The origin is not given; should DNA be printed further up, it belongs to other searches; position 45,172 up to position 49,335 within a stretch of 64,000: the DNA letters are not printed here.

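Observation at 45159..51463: Pls/PosA-type homopoly(amino acid) synthetase locus with coupled M1 peptidase, PPTase and I78 inhibitor lipoprotein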

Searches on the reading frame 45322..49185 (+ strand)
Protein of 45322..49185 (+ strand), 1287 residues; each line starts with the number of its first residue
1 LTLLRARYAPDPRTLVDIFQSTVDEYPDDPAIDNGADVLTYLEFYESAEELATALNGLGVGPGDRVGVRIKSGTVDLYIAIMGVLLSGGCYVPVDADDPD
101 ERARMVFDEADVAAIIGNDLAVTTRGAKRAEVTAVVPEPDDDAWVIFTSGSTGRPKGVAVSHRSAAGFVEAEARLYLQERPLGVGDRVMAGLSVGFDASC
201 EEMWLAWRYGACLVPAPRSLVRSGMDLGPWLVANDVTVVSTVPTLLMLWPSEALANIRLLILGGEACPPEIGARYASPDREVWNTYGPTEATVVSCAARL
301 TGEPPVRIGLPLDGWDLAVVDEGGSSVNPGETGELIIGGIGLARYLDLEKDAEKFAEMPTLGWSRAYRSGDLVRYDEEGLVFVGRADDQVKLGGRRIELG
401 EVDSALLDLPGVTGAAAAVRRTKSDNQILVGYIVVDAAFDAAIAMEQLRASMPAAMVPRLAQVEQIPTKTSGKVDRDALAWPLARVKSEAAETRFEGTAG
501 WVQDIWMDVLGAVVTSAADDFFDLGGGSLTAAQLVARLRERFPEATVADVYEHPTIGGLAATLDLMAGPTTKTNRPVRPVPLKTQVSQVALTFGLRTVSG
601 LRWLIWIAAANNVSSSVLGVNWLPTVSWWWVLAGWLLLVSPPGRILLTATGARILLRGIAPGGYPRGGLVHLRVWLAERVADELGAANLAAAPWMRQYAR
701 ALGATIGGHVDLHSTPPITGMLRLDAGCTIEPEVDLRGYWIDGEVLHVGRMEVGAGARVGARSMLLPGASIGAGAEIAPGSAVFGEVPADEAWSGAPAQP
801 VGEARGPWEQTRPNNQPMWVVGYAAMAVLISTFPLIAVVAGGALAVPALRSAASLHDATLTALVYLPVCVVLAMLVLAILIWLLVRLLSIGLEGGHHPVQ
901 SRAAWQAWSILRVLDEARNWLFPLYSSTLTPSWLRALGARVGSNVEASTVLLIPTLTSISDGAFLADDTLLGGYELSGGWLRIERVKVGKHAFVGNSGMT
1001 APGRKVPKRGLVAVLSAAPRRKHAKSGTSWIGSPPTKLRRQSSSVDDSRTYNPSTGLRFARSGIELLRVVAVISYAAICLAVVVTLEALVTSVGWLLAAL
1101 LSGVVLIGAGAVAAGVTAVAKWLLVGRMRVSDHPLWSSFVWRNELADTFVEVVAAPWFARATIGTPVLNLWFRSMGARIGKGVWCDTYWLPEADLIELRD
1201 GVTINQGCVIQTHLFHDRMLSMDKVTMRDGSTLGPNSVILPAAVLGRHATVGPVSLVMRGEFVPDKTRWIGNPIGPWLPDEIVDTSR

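Call 7: search_protein_families(library=pfam, proteins=[window:45322-49185:+], max_evalue=0.01)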
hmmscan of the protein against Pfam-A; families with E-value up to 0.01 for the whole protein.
window:45322-49185:+ (1287 aa): 4 families
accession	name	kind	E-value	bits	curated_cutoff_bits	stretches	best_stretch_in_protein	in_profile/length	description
PF00501.34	AMP-binding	-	3e-59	201.2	29.9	1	19-344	1-381/384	AMP-binding enzyme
PF00550.31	PP-binding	-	2.6e-14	53.7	20.8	1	501-563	2-67/67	Phosphopantetheine attachment site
PF00132.30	Hexapep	-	1.3e-10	40.9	27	2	752-783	3-34/36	Bacterial transferase hexapeptide (six repeats)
PF13193.12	AMP-binding_C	-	9.7e-05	23.7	24.5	1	401-473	1-76/76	AMP-binding enzyme C-terminal domain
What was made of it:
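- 46822..47010 (+): Thiolation (PCP) domain (residues 501-563). The phosphopantetheine-accepting Ser528 lies in DLGGGSL. Pfam PP-binding 53.7 bits (call 7).
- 47044..47766 (+): Polymerisation unit 1 (residues 575-815): TM1/TM2 pair plus the C1 left-handed beta-helix domain. Pfam Hexapep at residues 752-783 (call 7).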

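Call 8: search_protein_families(library=ncbifam, proteins=[window:45322-49185:+], max_evalue=0.01)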
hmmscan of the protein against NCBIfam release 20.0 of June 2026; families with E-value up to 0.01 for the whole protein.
window:45322-49185:+ (1287 aa): 113 families (the best 25 are shown)
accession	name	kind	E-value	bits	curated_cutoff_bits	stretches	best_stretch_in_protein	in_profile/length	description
TIGR02353.1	NRPS_term_dom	equivalog_domain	1.7e-210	701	423.1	1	588-1274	3-695/695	Pls/PosA family non-ribosomal peptide synthetase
TIGR01733.1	AA-adenyl-dom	subfamily_domain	6.4e-97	324.9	317.4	1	40-416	1-408/409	amino acid adenylation domain-containing protein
NF038078.1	NRPS_MxcG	equivalog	4.3e-93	312.6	2300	1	12-570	455-1048/1442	myxochelin non-ribosomal peptide synthetase MxcG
NF004282.0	PRK05691.1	subfamily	8.8e-74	247.7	4090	1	7-542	1125-1683/4334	non-ribosomal peptide synthase/polyketide synthase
NF047350.1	aureusi_NRPS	equivalog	1.6e-69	234.2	2500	1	9-562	1430-1989/2373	aureusimine non-ribosomal peptide synthetase AusA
NF041803.1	NRPS_SolG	exception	2.1e-67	227.6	2200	1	16-561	564-1153/1163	solanimycin non-ribosomal peptide synthetase SolG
NF007605.2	PRK10252.1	equivalog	2.5e-62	210.8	2400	1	14-603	455-1079/1292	enterobactin non-ribosomal peptide synthetase EntF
TIGR03098.1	ligase_PEP_1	hypoth_equivalog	6.5e-51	173.4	592.35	2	133-480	156-515/517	acyl-CoA ligase (AMP-forming), exosortase A system-associated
NF003417.0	PRK04813.1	subfamily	6.6e-51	173.4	476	1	15-480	5-500/505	D-alanine--poly(phosphoribitol) ligase subunit DltA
TIGR01734.1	D-ala-DACP-lig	equivalog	1.6e-50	172.1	559.85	1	16-480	3-499/504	D-alanine--poly(phosphoribitol) ligase subunit DltA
NF004837.0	PRK06187.1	subfamily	2.8e-41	141.4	476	2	129-485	159-524/531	long-chain-fatty-acid--CoA ligase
TIGR03443.1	alpha_am_amid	equivalog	2.9e-41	140.9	1030.1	4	363-439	676-753/1390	L-aminoadipate-semialdehyde dehydrogenase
NF005858.0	PRK07787.1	subfamily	8.8e-32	110.1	575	2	251-480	238-469/471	acyl-CoA synthetase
NF004822.0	PRK06178.1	equivalog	6.3e-28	97.7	782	2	304-480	389-564/571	acyl-CoA synthetase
NF004114.0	PRK05605.1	equivalog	2.4e-25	88.9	766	2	122-479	203-565/575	long-chain-fatty-acid--CoA ligase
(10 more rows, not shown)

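Call 9: find_homologous_proteins(query=window:45322-49185:+, max_evalue=1e-10)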
Query window:45322-49185:+ (1287 aa): 7998 proteins with E <= 1e-10 among 8000 candidates; the best 120 are listed.
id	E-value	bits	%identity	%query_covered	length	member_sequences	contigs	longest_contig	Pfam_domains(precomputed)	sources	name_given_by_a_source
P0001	0.0e+0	2879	100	100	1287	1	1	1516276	PF00550.32,PF00132.31,PF00501.35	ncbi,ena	-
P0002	0.0e+0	2435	84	100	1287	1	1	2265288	PF00550.32,PF00132.31,PF00501.35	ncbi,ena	-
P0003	0.0e+0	2245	77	100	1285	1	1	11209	PF00550.32,PF00132.31,PF00501.35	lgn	-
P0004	0.0e+0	2213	76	100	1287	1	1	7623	PF00550.32,PF00132.31,PF00501.35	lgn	-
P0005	0.0e+0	2211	76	100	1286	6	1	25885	PF00550.32,PF00132.31,PF00501.35,PF13193.13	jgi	jgi:non-ribosomal peptide synthetase-like protein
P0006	0.0e+0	2191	76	100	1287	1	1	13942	PF00550.32,PF00132.31,PF00501.35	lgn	-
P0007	0.0e+0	2187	75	100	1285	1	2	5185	PF00550.32,PF00132.31,PF00501.35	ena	-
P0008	0.0e+0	2166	74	100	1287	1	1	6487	PF00550.32,PF00132.31,PF00501.35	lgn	-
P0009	0.0e+0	2163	75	100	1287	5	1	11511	PF00550.32,PF00132.31,PF00501.35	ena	-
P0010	0.0e+0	2147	75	99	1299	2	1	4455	PF00550.32,PF00132.31,PF00501.35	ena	-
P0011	0.0e+0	2133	74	100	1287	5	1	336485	PF00550.32,PF00132.31,PF00501.35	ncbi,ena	-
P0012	0.0e+0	2122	73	99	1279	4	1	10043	PF00550.32,PF14602.13,PF00132.31,PF00501.35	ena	-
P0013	0.0e+0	2108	73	100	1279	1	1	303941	PF00550.32,PF00132.31,PF00501.35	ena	-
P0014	0.0e+0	2108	73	100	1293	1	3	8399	PF00550.32,PF00132.31,PF00501.35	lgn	-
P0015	0.0e+0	2105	72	100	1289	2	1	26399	PF00550.32,PF00132.31,PF00501.35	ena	-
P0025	0.0e+0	2040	70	99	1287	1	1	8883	PF00550.32,PF00132.31,PF00501.35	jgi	-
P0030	0.0e+0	2030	70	99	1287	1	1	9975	PF00550.32,PF00132.31,PF00501.35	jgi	-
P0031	0.0e+0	2027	70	99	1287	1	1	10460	PF00550.32,PF00132.31,PF00501.35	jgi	-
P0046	0.0e+0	2002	69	100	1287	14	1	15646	PF00550.32,PF00132.31,PF00501.35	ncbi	ncbi:MAG: Pls/PosA family non-ribosomal peptide synthetase [Aeromicrobium sp.]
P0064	0.0e+0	1970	68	100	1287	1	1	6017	PF00550.32,PF00132.31,PF00501.35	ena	-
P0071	0.0e+0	1964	69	99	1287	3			PF00550.32,PF00132.31,PF00501.35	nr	nr:Pls/PosA family non-ribosomal peptide synthetase [Pedococcus badiiscoriae]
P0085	0.0e+0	1953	69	99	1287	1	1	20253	PF00550.32,PF00132.31,PF00501.35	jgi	jgi:non-ribosomal peptide synthetase-like protein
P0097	0.0e+0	1942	67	99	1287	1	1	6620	PF00550.32,PF00132.31,PF00501.35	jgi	-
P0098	0.0e+0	1939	68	99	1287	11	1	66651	PF00550.32,PF00132.31,PF00501.35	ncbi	ncbi:MAG: Pls/PosA family non-ribosomal peptide synthetase [Nocardioidaceae bacterium]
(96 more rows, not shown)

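Call 11: search_solved_structures(query=window:45322-49185:+, max_evalue=0.00001)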
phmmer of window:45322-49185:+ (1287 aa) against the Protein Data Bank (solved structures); distinct sequences matched with E-value up to 0.00001: 176 (the best 60 are shown).
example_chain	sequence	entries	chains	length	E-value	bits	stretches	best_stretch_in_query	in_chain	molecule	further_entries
7wew_A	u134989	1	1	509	3.1e-181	608.2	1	3-484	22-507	Epsilon-poly-L-lysine synthase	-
6mfz_A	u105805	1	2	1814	1.1e-115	391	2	17-560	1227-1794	Linear gramicidin synthase subunit A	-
9be3_A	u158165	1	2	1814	1.1e-115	390.9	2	17-560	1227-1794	Linear gramicidin synthase subunit A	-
9meh_A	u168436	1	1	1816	1.1e-115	390.9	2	17-560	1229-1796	Linear gramicidin synthase subunit A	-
9be4_A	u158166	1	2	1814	4.5e-115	389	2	17-560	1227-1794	Linear gramicidin synthase subunit A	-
6mfy_A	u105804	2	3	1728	3.4e-105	356.2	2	10-561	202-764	Linear gramicidin synthase subunit A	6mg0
8xjz_C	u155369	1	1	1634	1.5e-100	340.8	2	9-488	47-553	Peptide synthetase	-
9bfd_A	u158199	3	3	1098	9.7e-66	225.5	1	13-561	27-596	Tyrocidine synthase 1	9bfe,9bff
4zxh_A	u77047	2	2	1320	2.4e-65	224.2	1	19-559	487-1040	ABBFA_003403 | Tyrocidine synthetase 3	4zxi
5u89_A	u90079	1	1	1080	5.2e-64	219.8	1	13-564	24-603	Amino acid adenylation domain protein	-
7ly4_E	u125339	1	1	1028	2.3e-63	217.7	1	13-568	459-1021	BmdB, bacillamide NRPS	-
7ly7_A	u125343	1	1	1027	2.3e-63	217.7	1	13-567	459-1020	BmdB, Bacillamide NRPS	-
8jbr_A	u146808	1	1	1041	4.6e-63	216.7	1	15-564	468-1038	McyA protein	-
9bfd_B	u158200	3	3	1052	1.7e-59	204.8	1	13-565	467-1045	Tyrocidine synthase 2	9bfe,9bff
8g95_A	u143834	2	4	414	2.3e-59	204.4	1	3-387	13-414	Dimodular nonribosomal peptide synthase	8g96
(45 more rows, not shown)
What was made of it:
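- The best PDB hit is the S. albulus Pls A domain at 608 bits, against 391 for the next hit, LgrA (call 11).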

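Call 21: find_encoding_contigs(protein=P0001, flank=10000, max_places=3)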
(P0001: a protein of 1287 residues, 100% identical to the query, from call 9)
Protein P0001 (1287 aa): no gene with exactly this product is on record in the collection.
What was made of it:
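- Tried and rejected: The public record of the window protein could not be located (call 21).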

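Call 23: find_related_loci(query=A1, collection=genome_contigs, flank=8000)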
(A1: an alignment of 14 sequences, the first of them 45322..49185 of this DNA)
Query A1 (1287 aa) in genome_contigs; peptide patterns used: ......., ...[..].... (x = any residue, [..] = any of these).
600 stretches matched a pattern (row limit reached: there are more); 599 encode a relative of the query (tblastn E <= 1e-3); the best 80 are kept; 80 distinct loci.
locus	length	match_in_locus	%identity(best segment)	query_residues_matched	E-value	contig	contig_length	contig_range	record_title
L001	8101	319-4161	72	1-1281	0e+0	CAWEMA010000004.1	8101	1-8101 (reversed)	MAG: uncultured Actinomycetota bacterium isolate MFD05674.bin.1.229 genome assembly, contig: contig_161874, whole genome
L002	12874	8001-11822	68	1-1278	0e+0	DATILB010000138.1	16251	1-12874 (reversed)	MAG TPA_asm: Nocardioidaceae bacterium isolate SMAG_U15733 k141_174177, whole genome shotgun sequence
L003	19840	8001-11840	66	1-1278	0e+0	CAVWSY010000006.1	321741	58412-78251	MAG: uncultured Actinomycetota bacterium isolate MFD05442.bin.1.76 genome assembly, contig: contig_35300, whole genome s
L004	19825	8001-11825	66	1-1277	0e+0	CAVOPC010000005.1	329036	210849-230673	MAG: uncultured Actinomycetota bacterium isolate MFD00392.bin.1.82 genome assembly, contig: contig_20420, whole genome s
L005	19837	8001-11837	66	1-1281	0e+0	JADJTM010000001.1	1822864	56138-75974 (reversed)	MAG: Micropruina sp. isolate Hirt_18-Q3-R61-65_BAT3C.279 tig00000877-10-18208470, whole genome shotgun sequence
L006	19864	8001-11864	67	1-1287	0e+0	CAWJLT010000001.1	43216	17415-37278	MAG: uncultured Actinomycetota bacterium isolate MFD02581.bin.1.1 genome assembly, contig: contig_102359, whole genome s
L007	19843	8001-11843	66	1-1280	0e+0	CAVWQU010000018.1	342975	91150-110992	MAG: uncultured Actinomycetota bacterium isolate MFD09368.bin.3.343 genome assembly, contig: contig_23629, whole genome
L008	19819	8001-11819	62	2-1277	0e+0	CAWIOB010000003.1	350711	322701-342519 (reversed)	MAG: uncultured Actinomycetota bacterium isolate MFD05442.bin.2.80 genome assembly, contig: contig_14382, whole genome s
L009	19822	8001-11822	65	3-1278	0e+0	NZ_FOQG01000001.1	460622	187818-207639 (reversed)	Nocardioides psychrotolerans strain CGMCC 1.11156, whole genome shotgun sequence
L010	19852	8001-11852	65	1-1281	0e+0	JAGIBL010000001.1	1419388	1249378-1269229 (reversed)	MAG: Nocardioidaceae bacterium isolate BIN47 scaffold1_cov0, whole genome shotgun sequence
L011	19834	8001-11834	65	1-1277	0e+0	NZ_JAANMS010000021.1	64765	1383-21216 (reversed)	Nocardioides sp. IC4_145 NODE_21_length_64765_cov_35.831662, whole genome shotgun sequence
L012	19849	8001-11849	63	2-1280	0e+0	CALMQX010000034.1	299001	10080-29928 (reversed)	MAG TPA_asm: uncultured Tetrasphaera sp. isolate SRR5166508_bin.26_CONCOCT_v1.1_MAG genome assembly, contig: ERZ795067.4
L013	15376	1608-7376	64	3-1277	0e+0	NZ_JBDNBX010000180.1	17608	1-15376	MAG: Nocardioides sp. isolate SRSW3.bin.5 k97_995878, whole genome shotgun sequence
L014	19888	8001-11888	62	3-1277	0e+0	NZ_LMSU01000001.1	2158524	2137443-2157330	Nocardioides sp. Soil805 contig_1, whole genome shotgun sequence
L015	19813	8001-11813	66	3-1278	0e+0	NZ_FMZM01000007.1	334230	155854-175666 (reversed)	Nocardioides lianchengensis strain CGMCC 4.6858, whole genome shotgun sequence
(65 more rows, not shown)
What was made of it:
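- The whole 1287-aa architecture is conserved at 56-84% identity across hundreds of species (calls 9, 23).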

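Call 34: find_encoding_contigs(protein=P0002, flank=10000, max_places=2)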
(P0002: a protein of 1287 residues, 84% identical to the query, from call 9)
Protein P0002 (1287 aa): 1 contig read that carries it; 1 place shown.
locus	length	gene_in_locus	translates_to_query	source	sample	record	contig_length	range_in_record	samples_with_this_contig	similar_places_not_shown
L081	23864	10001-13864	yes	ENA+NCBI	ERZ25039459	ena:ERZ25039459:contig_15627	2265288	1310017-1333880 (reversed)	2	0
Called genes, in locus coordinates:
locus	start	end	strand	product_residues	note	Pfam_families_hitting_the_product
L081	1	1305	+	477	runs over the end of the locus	PF00561:Abhydrolase_1, PF12146:Hydrolase_4, PF00211:Guanylate_cyc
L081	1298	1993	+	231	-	PF03167:UDG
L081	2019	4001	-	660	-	PF00384:Molybdopterin, PF01568:Molydop_binding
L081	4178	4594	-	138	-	PF00565:SNase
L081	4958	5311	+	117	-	PF05899:Cupin_3, PF07883:Cupin_2 (weak)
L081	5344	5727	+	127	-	-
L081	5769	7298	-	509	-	PF01979:Amidohydro_1 (faint), PF07969:Amidohydro_3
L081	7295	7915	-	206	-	PF13489:Methyltransf_23 (weak), PF08241:Methyltransf_11, PF13649:Methyltransf_25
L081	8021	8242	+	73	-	-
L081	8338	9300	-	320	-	PF00795:CN_hydrolase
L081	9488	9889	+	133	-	PF03358:FMN_red (weak)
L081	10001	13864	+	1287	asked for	PF00501:AMP-binding, PF00550:PP-binding, PF00132:Hexapep (faint)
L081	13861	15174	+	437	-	PF17900:Peptidase_M1_N, PF01433:Peptidase_M1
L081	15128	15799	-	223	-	PF01648:ACPS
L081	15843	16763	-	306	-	PF00135:COesterase, PF20434:BD-FAE, PF07859:Abhydrolase_3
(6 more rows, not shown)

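Call 35: find_encoding_contigs(protein=P0011, flank=10000, max_places=2)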
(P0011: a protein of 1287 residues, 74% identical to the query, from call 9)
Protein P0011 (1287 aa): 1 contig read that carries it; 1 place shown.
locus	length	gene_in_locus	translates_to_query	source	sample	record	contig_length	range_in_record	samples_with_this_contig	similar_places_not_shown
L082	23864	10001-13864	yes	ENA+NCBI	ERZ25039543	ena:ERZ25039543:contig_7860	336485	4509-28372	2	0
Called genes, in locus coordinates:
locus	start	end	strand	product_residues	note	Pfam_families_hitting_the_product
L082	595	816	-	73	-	-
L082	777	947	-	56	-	-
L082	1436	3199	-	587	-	-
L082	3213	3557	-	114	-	-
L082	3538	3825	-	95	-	-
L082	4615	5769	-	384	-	PF26965:MimR_N, PF00196:GerE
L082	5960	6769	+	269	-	PF12146:Hydrolase_4 (faint), PF00561:Abhydrolase_1 (faint), PF12695:Abhydrolase_5 (weak), PF12697:Abhydrolase_6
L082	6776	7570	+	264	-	PF00106:adh_short, PF08659:KR (weak), PF13561:adh_short_C2, PF23441:SDR (weak)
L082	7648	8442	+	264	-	PF00561:Abhydrolase_1 (faint), PF12697:Abhydrolase_6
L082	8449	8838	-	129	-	PF03976:PPK2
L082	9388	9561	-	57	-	-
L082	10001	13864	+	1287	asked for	PF00501:AMP-binding, PF00550:PP-binding, PF00132:Hexapep (weak)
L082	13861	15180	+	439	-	PF17900:Peptidase_M1_N, PF01433:Peptidase_M1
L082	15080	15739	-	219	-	PF01648:ACPS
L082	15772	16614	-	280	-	PF05235:CHAD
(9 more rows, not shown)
